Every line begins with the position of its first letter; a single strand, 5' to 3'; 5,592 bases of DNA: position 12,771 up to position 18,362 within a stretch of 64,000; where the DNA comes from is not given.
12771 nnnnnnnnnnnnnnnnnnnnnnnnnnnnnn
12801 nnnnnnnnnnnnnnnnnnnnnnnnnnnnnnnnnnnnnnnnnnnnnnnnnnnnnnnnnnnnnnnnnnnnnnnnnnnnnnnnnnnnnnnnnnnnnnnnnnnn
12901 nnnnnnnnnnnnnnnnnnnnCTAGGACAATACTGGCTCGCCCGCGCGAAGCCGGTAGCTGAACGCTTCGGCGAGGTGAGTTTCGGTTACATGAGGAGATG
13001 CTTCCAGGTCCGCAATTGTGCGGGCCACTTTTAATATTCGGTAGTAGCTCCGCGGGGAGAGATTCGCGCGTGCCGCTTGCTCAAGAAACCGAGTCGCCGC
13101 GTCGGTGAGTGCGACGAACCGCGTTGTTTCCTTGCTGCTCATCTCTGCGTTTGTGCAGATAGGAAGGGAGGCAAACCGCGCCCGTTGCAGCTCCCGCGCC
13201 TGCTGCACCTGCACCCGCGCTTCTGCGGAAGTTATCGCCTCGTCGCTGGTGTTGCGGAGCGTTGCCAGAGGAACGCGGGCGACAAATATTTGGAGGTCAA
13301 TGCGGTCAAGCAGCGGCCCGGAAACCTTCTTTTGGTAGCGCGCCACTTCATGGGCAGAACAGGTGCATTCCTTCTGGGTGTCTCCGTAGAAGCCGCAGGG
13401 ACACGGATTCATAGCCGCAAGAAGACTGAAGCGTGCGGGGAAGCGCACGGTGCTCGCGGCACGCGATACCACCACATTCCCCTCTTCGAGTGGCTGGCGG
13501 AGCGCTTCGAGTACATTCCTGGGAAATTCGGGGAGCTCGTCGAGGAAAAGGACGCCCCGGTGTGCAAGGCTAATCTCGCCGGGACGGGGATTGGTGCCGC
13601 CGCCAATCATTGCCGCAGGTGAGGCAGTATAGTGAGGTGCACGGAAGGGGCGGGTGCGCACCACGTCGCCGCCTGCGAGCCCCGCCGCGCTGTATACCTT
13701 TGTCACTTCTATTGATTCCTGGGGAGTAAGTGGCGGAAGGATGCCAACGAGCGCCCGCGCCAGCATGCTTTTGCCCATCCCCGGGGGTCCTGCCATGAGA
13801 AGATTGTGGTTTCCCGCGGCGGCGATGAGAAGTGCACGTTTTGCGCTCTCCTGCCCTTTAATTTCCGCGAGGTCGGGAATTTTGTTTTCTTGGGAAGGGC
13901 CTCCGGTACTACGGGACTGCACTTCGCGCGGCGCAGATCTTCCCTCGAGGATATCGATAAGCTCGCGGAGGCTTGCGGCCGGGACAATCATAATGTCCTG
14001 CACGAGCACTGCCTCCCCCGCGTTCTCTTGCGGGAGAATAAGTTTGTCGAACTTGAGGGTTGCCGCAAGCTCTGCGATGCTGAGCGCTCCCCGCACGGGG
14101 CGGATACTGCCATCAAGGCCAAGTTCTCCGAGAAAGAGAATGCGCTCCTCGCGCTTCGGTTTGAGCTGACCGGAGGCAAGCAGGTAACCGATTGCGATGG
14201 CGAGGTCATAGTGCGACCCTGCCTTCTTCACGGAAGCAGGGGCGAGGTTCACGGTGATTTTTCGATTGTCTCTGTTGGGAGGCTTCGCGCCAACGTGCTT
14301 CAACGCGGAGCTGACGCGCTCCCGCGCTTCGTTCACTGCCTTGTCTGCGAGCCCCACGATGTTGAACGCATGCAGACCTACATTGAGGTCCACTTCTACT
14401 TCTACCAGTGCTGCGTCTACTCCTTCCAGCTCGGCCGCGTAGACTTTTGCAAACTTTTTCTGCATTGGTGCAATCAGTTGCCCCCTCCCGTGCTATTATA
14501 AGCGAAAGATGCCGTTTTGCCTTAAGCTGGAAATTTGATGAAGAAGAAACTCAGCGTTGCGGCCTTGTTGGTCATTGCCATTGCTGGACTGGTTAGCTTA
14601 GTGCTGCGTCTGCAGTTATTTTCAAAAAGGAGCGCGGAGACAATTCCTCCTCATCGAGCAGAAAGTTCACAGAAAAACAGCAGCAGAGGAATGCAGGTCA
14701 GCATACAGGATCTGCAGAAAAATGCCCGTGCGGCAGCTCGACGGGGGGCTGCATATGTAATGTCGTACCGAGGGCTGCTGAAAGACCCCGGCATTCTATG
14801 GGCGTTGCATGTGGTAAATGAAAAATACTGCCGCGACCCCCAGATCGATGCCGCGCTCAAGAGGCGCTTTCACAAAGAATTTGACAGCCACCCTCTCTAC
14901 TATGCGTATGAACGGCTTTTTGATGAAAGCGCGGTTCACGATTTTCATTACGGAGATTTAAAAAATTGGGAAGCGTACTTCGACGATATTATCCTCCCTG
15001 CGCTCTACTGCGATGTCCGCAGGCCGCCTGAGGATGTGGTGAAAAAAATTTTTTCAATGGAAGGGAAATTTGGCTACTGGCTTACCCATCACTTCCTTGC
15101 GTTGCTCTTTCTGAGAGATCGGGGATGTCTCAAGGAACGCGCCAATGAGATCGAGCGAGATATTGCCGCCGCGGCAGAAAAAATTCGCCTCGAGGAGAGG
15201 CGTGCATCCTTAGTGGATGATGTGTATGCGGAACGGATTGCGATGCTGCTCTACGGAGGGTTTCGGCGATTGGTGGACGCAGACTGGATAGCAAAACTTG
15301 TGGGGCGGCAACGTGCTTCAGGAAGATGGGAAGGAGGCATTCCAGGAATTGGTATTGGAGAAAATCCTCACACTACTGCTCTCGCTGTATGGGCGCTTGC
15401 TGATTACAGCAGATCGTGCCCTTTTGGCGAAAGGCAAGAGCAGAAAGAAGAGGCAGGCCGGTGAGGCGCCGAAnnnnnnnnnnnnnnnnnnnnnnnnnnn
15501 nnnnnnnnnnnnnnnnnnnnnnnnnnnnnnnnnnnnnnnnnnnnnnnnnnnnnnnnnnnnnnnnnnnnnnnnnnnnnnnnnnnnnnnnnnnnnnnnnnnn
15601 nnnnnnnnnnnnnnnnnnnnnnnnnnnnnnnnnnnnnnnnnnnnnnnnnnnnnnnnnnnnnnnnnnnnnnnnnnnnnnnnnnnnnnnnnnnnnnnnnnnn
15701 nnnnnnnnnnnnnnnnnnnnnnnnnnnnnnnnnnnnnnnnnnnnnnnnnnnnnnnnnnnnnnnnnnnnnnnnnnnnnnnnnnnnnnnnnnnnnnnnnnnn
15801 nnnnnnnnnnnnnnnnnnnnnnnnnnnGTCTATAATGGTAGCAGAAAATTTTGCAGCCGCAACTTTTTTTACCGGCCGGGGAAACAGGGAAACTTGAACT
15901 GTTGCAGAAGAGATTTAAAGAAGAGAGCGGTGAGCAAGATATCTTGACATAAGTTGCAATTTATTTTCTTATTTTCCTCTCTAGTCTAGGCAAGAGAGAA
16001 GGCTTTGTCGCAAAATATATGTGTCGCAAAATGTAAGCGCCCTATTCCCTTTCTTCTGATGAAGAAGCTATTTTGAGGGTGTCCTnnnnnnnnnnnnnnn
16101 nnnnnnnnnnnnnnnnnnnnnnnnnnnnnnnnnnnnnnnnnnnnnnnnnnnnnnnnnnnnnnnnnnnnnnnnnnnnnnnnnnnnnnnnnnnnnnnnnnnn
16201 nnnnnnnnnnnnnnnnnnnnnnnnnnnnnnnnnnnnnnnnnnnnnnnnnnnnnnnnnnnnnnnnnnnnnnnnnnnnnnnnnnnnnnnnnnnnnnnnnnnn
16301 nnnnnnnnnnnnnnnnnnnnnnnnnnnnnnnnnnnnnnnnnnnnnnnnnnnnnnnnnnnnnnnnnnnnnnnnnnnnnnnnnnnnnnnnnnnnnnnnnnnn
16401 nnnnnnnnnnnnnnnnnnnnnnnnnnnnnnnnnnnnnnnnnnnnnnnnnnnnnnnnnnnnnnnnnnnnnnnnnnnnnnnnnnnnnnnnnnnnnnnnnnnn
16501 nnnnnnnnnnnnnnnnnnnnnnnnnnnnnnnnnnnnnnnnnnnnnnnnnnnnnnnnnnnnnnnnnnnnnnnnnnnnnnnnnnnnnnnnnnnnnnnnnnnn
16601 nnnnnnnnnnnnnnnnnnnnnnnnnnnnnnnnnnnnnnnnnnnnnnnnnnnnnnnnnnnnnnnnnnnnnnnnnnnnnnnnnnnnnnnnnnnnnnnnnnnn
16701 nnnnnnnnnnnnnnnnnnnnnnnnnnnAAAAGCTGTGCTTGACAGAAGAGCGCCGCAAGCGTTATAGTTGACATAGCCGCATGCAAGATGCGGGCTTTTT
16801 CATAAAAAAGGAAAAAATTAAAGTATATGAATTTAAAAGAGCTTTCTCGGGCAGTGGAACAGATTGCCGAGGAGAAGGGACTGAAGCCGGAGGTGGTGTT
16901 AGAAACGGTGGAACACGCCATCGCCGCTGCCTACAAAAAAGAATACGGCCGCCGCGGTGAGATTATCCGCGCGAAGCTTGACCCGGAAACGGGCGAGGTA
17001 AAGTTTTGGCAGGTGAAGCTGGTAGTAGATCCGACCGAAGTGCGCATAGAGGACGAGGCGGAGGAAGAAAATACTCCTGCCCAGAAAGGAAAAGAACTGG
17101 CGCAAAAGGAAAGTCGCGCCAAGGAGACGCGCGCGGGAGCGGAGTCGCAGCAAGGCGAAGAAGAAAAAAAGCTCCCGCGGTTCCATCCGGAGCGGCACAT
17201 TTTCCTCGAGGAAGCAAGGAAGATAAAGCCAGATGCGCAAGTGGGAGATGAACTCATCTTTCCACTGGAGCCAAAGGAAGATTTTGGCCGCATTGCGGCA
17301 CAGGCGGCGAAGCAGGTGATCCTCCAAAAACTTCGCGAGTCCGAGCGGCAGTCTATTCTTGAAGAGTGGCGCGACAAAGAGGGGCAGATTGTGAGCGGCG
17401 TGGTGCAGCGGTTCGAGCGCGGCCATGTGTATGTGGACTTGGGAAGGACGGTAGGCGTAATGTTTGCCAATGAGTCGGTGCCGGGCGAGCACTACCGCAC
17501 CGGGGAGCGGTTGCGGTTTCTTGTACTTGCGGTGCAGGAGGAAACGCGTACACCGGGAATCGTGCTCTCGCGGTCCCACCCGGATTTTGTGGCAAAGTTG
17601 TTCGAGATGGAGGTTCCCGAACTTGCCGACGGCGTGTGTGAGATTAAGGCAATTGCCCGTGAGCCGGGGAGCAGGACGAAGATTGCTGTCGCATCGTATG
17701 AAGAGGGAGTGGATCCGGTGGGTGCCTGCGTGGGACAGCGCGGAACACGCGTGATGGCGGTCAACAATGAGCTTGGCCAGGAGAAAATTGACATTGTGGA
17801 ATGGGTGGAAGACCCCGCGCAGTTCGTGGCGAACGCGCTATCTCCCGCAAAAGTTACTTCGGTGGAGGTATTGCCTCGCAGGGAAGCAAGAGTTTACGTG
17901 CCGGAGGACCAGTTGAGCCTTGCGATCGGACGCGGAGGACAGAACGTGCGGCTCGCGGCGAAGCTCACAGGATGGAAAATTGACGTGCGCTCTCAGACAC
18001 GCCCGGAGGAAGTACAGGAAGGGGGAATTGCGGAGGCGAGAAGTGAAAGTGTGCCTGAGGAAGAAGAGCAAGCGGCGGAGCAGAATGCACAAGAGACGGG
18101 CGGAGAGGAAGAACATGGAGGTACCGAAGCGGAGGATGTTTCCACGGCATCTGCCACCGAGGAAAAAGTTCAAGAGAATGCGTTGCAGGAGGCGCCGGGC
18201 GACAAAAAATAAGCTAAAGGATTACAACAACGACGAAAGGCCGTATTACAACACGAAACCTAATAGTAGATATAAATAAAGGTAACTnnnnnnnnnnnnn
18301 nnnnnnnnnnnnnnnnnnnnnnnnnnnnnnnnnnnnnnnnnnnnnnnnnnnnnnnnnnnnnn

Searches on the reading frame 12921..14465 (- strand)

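Call 76: search_protein_families(library=pfam, proteins=[window:12921-14465:-], max_evalue=0.001)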
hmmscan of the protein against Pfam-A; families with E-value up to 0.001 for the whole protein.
window:12921-14465:- (514 aa): 7 families
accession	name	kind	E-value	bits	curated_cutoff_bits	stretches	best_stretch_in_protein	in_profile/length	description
PF01078.27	Mg_chelatase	-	1.5e-93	312.4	20.3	1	198-400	1-204/207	Magnesium chelatase, subunit ChlI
PF13541.12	ChlI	-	4.7e-40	136.7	27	1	23-148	1-121/121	Subunit ChlI of Mg-chelatase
PF13335.12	Mg_chelatase_C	-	1.3e-25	90.2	26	1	412-505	3-94/94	Magnesium chelatase, subunit ChlI C-terminal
PF00493.29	MCM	-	2e-10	40.6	23.3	1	215-395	53-204/224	MCM P-loop domain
PF07728.20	AAA_5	-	1.7e-09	38.3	22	1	221-356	1-125/139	AAA domain (dynein-related subfamily)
PF00158.32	Sigma54_activat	-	1.2e-06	28.8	20.2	1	213-351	16-140/168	Sigma-54 interaction domain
PF00004.35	AAA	-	0.00077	20.3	21.2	0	222-252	1-29/131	ATPase family associated with various cellular activities (AAA)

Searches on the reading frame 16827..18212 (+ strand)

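Call 76: search_protein_families(library=pfam, proteins=[window:16827-18212:+], max_evalue=0.001)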
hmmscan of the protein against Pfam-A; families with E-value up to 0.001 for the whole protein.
window:16827-18212:+ (461 aa): 4 families
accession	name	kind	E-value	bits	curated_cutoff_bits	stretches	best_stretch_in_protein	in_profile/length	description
PF08529.16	NusA_N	-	2.5e-34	118.5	23.8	1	5-175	1-119/119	NusA N-terminal domain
PF13184.12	KH_5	-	2.1e-29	101.9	27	1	280-348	1-69/69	NusA-like KH domain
PF00575.29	S1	-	8.1e-06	26.6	22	1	183-241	2-67/74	S1 RNA binding domain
PF10246.15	MRP-S35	-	0.00079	19.8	25.1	0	174-240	12-78/105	Mitochondrial ribosomal protein MRP-S35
